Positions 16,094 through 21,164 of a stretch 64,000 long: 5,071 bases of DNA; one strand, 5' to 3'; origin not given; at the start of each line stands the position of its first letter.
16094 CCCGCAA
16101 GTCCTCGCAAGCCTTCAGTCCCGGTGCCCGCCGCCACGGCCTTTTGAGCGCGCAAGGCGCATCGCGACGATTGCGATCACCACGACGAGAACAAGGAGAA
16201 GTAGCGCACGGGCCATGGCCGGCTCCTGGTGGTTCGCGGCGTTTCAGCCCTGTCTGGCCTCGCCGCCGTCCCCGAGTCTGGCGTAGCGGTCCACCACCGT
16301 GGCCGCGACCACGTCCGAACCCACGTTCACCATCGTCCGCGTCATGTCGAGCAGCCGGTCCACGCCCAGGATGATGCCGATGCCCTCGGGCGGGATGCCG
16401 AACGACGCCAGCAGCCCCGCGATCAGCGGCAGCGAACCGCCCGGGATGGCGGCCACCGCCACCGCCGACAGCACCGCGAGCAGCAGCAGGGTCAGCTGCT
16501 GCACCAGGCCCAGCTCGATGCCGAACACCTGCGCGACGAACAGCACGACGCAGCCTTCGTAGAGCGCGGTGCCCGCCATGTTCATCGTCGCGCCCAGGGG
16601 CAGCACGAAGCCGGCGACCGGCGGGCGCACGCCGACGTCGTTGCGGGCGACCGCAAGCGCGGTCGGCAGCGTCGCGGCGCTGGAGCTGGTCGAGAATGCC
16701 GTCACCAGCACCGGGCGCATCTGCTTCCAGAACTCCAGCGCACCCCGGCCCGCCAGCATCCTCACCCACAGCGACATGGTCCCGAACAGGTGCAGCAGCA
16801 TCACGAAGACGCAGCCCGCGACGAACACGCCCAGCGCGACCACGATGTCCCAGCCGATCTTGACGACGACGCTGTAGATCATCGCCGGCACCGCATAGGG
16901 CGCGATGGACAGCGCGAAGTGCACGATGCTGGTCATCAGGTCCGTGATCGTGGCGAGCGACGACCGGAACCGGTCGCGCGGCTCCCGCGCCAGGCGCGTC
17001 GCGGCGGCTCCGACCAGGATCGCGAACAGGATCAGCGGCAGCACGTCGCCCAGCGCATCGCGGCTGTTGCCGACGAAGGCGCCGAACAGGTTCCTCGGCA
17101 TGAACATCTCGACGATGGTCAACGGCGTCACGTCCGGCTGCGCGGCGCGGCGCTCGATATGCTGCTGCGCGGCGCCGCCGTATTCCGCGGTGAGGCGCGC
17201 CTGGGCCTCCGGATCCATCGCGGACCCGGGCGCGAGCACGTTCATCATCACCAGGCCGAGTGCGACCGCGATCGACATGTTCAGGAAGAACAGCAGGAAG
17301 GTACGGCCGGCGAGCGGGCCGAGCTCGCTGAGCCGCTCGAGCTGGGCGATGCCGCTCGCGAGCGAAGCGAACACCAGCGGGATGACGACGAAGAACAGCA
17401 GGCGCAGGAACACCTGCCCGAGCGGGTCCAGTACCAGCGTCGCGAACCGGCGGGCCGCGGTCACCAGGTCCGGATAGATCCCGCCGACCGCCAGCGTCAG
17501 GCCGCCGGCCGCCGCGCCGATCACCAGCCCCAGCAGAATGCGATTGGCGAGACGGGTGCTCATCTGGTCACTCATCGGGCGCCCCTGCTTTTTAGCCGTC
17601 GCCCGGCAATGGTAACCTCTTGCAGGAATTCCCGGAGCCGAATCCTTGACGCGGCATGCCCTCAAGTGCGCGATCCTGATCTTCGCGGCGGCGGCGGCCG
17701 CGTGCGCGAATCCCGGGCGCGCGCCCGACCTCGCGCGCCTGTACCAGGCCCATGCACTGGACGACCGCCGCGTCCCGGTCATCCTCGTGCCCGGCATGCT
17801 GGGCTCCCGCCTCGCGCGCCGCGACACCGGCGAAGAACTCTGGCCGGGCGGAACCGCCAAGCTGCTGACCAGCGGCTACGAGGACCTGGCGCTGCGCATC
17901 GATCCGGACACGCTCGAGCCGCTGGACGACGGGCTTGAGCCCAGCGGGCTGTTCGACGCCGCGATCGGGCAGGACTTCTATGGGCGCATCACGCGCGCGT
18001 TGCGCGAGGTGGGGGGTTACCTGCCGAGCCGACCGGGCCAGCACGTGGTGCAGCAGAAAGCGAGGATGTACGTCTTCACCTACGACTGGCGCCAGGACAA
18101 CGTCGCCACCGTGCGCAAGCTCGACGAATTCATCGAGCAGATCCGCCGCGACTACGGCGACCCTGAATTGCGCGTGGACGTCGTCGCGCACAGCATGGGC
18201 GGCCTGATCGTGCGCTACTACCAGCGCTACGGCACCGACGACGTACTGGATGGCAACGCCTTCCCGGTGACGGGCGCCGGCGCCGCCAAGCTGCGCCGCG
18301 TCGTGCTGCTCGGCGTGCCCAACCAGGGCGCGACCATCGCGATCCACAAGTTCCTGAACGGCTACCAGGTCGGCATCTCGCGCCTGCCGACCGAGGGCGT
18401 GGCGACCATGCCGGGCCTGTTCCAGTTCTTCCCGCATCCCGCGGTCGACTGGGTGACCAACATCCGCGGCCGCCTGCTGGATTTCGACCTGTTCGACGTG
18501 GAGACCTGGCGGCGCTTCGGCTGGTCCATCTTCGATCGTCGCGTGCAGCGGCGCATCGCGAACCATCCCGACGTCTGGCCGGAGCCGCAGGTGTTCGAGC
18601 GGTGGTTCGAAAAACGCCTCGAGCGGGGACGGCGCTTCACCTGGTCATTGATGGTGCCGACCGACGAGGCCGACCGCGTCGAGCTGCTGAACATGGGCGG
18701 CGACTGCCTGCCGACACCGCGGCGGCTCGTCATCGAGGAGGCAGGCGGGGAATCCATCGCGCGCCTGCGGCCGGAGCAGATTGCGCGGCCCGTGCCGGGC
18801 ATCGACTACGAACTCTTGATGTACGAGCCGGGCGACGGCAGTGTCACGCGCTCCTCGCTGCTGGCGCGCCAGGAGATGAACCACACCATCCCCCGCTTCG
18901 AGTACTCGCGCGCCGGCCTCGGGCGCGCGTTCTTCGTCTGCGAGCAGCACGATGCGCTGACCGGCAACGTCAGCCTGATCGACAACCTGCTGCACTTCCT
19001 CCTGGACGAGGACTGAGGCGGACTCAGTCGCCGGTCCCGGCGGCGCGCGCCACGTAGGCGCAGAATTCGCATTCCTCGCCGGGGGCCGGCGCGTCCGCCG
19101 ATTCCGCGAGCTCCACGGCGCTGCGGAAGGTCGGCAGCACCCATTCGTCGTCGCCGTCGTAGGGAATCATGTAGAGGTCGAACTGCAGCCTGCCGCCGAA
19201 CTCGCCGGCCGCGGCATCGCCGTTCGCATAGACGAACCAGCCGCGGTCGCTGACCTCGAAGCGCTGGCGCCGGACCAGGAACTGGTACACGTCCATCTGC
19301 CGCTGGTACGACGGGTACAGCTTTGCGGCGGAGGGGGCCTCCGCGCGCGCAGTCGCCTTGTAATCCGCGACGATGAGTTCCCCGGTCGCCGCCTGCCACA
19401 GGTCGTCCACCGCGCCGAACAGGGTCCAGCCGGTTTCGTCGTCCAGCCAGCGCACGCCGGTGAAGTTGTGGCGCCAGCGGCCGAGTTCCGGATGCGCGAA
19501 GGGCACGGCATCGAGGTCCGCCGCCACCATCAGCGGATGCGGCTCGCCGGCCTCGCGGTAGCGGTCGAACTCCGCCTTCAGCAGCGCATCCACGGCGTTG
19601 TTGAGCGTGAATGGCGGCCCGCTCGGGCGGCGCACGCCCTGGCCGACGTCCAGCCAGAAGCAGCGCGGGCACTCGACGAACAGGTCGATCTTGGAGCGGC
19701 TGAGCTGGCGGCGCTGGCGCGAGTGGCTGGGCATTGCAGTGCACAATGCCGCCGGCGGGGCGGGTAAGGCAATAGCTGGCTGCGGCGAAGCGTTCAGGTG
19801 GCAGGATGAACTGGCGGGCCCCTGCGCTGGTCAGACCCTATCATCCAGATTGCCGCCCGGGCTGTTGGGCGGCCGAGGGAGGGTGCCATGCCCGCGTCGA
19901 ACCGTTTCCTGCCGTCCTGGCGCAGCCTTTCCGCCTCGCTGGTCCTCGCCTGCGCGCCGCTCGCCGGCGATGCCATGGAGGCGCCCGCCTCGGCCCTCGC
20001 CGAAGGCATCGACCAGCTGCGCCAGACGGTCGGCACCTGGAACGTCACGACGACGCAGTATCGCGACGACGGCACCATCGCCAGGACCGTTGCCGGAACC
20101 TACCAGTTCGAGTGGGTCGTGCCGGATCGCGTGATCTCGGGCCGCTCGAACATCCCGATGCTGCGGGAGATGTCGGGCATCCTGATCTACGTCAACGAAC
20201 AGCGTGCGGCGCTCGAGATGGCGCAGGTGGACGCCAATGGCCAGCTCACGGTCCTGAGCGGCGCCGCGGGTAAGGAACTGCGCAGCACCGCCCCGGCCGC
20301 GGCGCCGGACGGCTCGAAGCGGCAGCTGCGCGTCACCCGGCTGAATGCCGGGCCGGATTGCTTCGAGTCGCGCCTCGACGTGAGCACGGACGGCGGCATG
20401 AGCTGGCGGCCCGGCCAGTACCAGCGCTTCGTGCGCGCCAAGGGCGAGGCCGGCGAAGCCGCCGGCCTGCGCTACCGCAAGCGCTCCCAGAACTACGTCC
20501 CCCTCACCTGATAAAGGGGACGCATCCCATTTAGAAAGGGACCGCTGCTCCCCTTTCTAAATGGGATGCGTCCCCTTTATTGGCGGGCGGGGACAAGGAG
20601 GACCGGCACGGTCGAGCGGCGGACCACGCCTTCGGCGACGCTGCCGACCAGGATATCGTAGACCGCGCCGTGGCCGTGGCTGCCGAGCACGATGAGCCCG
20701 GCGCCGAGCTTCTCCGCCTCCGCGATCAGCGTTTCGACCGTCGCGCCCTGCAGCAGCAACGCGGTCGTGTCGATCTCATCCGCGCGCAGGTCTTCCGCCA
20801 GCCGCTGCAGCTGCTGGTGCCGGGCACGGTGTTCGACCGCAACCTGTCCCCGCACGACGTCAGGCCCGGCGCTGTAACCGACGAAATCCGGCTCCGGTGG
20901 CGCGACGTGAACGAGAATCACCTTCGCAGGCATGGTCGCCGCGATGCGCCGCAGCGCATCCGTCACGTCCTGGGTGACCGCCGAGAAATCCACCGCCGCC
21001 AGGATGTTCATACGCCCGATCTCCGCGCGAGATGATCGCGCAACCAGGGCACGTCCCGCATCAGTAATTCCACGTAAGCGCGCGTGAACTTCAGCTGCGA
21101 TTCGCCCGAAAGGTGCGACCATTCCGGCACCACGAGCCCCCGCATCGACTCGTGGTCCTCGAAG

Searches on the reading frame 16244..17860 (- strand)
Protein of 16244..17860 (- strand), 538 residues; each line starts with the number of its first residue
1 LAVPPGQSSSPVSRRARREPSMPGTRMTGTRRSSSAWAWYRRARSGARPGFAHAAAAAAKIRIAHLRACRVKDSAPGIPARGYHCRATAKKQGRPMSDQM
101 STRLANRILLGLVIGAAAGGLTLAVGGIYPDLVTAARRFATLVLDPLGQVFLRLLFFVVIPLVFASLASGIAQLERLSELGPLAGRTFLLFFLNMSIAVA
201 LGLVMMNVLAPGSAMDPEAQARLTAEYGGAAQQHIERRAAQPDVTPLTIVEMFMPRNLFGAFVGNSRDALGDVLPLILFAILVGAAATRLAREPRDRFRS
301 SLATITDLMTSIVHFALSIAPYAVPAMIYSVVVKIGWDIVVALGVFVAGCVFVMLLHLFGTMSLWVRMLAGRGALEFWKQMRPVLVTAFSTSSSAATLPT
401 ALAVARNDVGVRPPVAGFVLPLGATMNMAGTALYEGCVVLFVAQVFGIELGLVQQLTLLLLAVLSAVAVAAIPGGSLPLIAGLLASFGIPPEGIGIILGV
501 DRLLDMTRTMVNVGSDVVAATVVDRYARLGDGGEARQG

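Call 14: search_protein_families(library=pfam, proteins=[window:16244-17860:-], max_evalue=0.001)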
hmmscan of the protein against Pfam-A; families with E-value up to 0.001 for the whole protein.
window:16244-17860:- (538 aa): 1 family
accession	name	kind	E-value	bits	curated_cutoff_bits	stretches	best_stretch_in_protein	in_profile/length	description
PF00375.23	SDF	-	4.4e-100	335.8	27.9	1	105-525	2-386/387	Sodium:dicarboxylate symporter family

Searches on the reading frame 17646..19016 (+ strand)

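Call 14: search_protein_families(library=pfam, proteins=[window:17646-19016:+], max_evalue=0.001)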
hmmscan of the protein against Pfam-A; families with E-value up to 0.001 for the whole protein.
window:17646-19016:+ (456 aa): 4 families
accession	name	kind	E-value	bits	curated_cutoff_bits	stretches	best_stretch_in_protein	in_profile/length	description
PF24096.1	DUF7379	-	1.5e-07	32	33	1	132-235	25-121/191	Domain of unknown function (DUF7379)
PF02450.21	LCAT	-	2.9e-07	30.5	21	1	139-255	85-191/392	Lecithin:cholesterol acyltransferase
PF12697.13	Abhydrolase_6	-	0.00015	23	26.3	1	144-326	31-188/217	Alpha/beta hydrolase family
PF07819.20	PGAP1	-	0.00046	20.4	24.3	0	110-192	37-108/233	PGAP1-like alpha/beta domain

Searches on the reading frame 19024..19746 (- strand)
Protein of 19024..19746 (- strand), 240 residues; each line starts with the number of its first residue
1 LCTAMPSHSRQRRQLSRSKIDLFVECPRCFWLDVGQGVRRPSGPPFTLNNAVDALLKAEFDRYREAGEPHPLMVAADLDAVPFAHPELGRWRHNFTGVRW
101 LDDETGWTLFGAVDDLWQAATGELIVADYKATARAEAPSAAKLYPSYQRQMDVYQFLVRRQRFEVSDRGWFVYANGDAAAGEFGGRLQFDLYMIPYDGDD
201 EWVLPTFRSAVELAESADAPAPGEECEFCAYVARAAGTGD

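Call 14: search_protein_families(library=pfam, proteins=[window:19024-19746:-], max_evalue=0.001)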
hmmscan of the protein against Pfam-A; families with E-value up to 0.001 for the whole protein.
window:19024-19746:- (240 aa): 1 family
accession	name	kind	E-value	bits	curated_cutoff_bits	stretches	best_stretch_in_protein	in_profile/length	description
PF12705.13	PDDEXK_1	-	1.7e-12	48.2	22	1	15-232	2-243/247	PD-(D/E)XK nuclease superfamily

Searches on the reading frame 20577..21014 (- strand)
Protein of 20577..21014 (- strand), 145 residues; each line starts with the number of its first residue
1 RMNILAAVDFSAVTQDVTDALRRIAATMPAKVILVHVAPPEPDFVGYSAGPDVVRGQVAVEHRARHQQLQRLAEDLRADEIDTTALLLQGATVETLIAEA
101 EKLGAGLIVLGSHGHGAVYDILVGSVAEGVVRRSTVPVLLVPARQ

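Call 4: search_protein_families(library=pfam, proteins=[window:20577-21014:-], max_evalue=1)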
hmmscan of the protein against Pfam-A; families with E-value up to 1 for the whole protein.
window:20577-21014:- (145 aa): 1 family
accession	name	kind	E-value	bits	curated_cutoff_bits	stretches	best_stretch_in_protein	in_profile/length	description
PF00582.32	Usp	-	3.5e-25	89.6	24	1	3-142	4-141/141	Universal stress protein family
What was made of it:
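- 20577..21011 (-): Universal stress protein, 144 aa, with the ATP-binding-type motif G-x2-G-x9-G-S (residues 110-124). Pfam PF00582 E 3.5e-25 (call 4).
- Checked: Usp starts in an ATGA overlap (20577-21011, 144 aa; Pfam Usp E 3.5e-25, call 4).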

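Call 5: search_protein_families(library=ncbifam, proteins=[window:20577-21011:-], max_evalue=1)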
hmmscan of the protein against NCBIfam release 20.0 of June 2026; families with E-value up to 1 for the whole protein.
window:20577-21011:- (144 aa): 6 families
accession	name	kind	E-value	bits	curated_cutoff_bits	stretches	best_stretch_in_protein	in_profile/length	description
NF012000.0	PRK15456.1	equivalog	2.5e-06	27.6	189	1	31-140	34-141/142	universal stress protein UspG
NF011581.0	PRK15005.1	equivalog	1e-05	25.7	166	1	4-140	6-143/144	universal stress protein UspF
NF008380.0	PRK11175.1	equivalog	2.1e-05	23.6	227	1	22-139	193-298/313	universal stress protein UspE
NF007512.0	PRK10116.1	equivalog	0.00054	20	167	1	2-142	5-139/142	universal stress protein UspC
NF011698.0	PRK15118.1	equivalog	0.05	13.7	202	1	2-143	5-140/144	universal stress protein UspA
NF005521.0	PRK07159.1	equivalog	0.13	12.3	122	1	94-132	27-65/101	F0F1 ATP synthase subunit C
